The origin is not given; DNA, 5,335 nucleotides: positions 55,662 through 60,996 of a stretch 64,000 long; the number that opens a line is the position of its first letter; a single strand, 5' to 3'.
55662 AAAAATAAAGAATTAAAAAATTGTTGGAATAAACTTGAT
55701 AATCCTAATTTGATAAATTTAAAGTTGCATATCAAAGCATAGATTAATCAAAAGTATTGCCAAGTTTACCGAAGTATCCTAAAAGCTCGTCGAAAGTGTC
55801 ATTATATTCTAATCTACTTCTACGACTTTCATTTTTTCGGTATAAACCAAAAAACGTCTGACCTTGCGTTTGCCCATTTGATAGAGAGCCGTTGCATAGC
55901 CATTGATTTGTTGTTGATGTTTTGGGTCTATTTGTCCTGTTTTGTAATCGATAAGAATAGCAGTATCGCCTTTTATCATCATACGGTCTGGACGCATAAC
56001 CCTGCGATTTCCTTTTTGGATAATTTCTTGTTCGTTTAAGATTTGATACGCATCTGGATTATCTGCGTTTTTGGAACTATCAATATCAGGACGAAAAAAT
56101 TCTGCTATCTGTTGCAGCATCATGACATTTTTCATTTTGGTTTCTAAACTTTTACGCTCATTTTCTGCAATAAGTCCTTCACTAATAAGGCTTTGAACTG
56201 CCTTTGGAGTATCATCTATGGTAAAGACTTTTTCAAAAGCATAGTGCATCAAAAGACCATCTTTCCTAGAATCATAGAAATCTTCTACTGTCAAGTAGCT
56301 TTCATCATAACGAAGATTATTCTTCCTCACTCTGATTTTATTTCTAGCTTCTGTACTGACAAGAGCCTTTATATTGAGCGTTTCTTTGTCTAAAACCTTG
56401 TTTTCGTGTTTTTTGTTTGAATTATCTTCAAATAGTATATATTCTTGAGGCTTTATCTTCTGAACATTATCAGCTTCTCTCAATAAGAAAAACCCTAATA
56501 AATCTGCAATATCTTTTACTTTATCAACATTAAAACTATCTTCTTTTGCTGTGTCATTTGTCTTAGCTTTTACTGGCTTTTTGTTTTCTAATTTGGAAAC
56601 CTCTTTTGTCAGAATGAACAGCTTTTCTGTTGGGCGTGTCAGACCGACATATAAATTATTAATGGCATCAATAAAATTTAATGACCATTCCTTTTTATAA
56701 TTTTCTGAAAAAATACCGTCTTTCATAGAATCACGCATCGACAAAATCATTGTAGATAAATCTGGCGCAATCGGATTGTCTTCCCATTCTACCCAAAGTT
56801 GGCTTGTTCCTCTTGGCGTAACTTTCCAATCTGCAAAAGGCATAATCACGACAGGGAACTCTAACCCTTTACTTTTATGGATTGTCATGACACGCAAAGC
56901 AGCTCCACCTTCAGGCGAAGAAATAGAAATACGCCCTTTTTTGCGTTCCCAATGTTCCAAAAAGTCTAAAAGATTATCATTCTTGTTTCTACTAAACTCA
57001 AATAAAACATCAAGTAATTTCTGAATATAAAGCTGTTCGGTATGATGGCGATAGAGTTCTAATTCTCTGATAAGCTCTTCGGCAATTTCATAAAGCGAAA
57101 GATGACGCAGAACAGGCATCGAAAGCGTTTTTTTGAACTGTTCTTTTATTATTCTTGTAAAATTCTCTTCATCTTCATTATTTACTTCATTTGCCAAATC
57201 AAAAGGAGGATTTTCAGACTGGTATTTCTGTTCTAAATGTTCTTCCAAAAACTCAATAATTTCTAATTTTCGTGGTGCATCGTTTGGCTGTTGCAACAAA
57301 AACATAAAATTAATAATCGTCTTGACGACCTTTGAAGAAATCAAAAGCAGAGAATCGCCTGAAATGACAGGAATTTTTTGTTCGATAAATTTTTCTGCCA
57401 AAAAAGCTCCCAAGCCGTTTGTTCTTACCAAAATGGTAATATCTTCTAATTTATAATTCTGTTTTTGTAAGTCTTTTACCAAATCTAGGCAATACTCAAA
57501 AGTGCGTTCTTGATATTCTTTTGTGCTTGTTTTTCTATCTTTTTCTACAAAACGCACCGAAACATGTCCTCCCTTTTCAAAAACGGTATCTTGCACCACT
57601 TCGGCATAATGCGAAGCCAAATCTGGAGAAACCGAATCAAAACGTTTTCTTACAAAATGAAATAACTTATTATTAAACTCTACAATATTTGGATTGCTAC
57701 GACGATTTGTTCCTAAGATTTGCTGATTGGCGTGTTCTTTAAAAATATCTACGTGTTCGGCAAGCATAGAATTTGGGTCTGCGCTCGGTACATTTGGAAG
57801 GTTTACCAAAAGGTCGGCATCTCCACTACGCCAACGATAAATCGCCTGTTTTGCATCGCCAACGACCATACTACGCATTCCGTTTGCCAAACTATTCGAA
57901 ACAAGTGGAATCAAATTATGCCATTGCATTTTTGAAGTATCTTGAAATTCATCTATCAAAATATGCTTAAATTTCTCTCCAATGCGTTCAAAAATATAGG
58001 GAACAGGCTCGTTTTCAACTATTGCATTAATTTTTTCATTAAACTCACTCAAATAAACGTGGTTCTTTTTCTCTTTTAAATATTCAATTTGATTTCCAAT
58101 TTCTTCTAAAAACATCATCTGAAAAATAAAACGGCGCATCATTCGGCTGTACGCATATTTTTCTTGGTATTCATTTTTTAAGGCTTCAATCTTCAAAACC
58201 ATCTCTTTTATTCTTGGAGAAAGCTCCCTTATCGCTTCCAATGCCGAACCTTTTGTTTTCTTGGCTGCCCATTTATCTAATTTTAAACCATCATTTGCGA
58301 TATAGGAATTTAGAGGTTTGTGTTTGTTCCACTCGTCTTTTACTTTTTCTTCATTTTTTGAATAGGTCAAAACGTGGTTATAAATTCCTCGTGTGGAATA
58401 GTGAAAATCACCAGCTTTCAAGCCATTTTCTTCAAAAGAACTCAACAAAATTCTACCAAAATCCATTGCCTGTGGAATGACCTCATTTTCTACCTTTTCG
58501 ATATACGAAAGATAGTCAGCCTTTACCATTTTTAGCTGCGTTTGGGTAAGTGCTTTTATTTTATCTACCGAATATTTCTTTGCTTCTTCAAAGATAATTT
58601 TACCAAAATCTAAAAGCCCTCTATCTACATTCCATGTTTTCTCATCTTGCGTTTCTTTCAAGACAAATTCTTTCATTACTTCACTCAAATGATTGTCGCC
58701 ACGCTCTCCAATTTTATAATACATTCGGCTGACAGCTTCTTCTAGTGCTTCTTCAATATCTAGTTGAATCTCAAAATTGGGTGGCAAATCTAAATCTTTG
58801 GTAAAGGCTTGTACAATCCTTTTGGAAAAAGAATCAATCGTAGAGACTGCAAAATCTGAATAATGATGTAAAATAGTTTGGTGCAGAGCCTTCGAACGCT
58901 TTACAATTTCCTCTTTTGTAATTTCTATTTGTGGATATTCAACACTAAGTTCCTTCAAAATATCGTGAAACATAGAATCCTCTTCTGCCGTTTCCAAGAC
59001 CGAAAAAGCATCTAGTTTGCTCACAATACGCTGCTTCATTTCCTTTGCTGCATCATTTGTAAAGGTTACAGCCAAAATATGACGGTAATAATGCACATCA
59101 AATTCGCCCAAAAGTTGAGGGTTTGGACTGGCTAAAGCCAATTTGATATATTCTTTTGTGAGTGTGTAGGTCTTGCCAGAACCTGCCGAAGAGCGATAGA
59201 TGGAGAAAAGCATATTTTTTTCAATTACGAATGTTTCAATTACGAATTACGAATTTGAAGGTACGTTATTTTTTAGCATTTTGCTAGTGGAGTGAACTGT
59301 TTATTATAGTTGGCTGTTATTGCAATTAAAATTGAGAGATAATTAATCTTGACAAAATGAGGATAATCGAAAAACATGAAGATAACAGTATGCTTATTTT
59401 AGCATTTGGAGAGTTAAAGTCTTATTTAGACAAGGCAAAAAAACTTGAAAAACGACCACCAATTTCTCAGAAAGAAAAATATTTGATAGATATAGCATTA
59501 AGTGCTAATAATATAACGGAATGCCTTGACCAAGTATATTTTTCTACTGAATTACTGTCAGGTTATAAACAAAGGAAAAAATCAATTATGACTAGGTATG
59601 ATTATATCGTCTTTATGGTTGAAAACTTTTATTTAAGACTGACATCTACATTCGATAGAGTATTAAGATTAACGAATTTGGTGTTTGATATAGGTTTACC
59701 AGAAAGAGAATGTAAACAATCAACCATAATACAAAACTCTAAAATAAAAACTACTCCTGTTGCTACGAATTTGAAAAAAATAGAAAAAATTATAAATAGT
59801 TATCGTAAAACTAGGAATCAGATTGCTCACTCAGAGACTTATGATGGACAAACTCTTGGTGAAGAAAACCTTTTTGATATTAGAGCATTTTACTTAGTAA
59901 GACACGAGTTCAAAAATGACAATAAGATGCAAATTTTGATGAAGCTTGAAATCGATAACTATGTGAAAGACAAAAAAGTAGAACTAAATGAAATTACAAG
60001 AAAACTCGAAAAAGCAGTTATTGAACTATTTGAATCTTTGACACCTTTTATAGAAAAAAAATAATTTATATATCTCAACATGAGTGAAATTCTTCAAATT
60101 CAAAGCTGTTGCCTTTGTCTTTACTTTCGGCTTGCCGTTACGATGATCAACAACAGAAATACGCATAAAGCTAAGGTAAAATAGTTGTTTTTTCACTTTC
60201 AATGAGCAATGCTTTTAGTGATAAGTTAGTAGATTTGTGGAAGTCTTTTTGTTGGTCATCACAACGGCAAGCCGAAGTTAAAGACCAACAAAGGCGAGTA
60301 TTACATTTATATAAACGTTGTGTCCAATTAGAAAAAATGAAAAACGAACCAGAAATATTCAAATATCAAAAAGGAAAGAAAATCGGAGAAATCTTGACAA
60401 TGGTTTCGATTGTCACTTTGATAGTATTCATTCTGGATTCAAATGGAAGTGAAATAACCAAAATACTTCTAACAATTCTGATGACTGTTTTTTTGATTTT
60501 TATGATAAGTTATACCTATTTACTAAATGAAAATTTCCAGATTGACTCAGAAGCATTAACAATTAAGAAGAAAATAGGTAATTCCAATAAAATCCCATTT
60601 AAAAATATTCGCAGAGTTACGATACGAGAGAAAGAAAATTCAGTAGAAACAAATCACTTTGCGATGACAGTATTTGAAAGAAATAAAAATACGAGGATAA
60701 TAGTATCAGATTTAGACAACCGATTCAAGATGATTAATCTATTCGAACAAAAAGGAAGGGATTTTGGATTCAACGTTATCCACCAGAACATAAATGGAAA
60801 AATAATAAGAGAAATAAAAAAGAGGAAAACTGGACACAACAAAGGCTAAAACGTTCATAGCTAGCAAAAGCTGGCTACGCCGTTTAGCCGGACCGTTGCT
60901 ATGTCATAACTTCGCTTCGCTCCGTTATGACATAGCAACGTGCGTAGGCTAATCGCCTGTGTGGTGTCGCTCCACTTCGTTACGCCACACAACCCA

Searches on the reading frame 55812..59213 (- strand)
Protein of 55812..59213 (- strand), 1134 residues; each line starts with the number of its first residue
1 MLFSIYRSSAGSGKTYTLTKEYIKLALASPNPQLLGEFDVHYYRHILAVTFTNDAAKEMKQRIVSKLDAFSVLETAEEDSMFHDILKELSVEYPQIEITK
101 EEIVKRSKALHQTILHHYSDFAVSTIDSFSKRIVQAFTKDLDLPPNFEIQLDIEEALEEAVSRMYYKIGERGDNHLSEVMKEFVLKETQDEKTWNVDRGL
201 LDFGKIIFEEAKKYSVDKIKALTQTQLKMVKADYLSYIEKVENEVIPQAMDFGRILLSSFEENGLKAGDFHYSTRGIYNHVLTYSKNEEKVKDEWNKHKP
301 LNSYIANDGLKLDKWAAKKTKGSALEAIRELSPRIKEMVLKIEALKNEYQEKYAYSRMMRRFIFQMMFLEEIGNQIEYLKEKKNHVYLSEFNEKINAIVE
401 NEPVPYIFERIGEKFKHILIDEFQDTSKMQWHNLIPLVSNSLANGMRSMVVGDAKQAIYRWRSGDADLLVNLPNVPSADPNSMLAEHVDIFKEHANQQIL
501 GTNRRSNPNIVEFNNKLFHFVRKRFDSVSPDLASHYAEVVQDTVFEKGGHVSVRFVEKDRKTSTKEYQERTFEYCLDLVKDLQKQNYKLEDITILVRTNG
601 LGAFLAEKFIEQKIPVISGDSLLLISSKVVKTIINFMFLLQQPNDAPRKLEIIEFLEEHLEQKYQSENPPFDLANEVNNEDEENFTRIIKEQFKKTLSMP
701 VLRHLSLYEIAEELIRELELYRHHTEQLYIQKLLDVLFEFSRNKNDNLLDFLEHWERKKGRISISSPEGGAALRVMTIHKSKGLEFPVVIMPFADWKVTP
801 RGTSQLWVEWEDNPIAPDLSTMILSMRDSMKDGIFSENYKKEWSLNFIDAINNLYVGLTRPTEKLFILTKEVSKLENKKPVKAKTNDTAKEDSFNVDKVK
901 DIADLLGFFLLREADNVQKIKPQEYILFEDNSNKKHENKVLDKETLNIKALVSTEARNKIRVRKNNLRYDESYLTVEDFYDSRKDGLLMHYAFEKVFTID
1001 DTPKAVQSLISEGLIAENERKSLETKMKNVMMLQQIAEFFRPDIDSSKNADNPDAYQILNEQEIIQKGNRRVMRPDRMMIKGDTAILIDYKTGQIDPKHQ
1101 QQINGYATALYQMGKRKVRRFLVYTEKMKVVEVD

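Call 77: search_protein_families(library=pfam, proteins=[window:55812-59213:-], max_evalue=0.001)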
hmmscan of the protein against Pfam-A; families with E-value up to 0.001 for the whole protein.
window:55812-59213:- (1134 aa): 4 families
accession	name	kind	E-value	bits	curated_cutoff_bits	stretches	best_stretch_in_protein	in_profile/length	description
PF00580.27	UvrD-helicase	-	2.6e-34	119.6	23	1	8-472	20-266/271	UvrD/REP helicase N-terminal domain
PF13361.12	UvrD_C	-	1.9e-21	77.3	25.6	1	500-869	3-347/350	UvrD-like helicase C-terminal domain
PF13245.12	AAA_19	-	2.2e-09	38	25.1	0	8-71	18-69/134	AAA domain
PF13538.12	UvrD_C_2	-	1.4e-07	31.7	27.4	1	774-791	3-20/52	UvrD-like helicase C-terminal domain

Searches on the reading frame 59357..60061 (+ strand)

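Call 9: search_protein_families(library=pfam, proteins=[window:59357-60061:+], max_evalue=0.01)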
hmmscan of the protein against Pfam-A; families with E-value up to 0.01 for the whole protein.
window:59357-60061:+ (235 aa): 3 families
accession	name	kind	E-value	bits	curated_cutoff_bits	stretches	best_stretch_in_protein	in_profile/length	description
PF18730.6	HEPN_Cthe2314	-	1.2e-13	51.9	27.1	1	78-225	40-170/174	Cthe_2314-like HEPN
PF20185.3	DUF6548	-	0.0042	17.4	27.3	0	146-179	52-86/164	Family of unknown function (DUF6548)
PF18735.6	HEPN_RiboL-PSP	-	0.0065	16.8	28.4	1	127-172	143-171/191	RiboL-PSP-HEPN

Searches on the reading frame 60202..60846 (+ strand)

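Call 9: search_protein_families(library=pfam, proteins=[window:60202-60846:+], max_evalue=0.01)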
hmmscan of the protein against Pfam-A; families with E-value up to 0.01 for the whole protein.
window:60202-60846:+ (215 aa): 1 family
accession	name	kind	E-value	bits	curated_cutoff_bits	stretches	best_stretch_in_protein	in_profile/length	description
PF17255.8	EbsA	-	0.00043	21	25.9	1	69-171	20-123/133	EbsA-like protein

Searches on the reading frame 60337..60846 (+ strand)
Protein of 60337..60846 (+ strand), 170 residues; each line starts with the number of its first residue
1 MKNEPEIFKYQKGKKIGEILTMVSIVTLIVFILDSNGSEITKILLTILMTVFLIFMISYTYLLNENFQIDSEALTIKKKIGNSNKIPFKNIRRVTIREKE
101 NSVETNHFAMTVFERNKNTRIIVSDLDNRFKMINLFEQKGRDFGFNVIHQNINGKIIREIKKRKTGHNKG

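Call 76: search_protein_families(library=pfam, proteins=[window:60337-60846:+], max_evalue=5)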
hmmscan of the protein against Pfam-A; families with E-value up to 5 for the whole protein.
window:60337-60846:+ (170 aa): 5 families
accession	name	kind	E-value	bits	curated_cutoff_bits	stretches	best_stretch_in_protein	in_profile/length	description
PF17255.8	EbsA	-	0.00017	22.4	25.9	1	24-126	20-123/133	EbsA-like protein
PF04688.18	Holin_SPP1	-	0.11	13.2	27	1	10-67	2-60/74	SPP1 phage holin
PF24397.1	VNG_1110C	-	0.14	12.4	27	1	94-124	18-47/66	VNG_1110C-like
PF12650.12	DUF3784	-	0.21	12.3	28.1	1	14-59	44-89/94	Domain of unknown function (DUF3784)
PF05814.16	Ac76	-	4.1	7.9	22.5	1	21-66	3-50/83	Orf76 (Ac76)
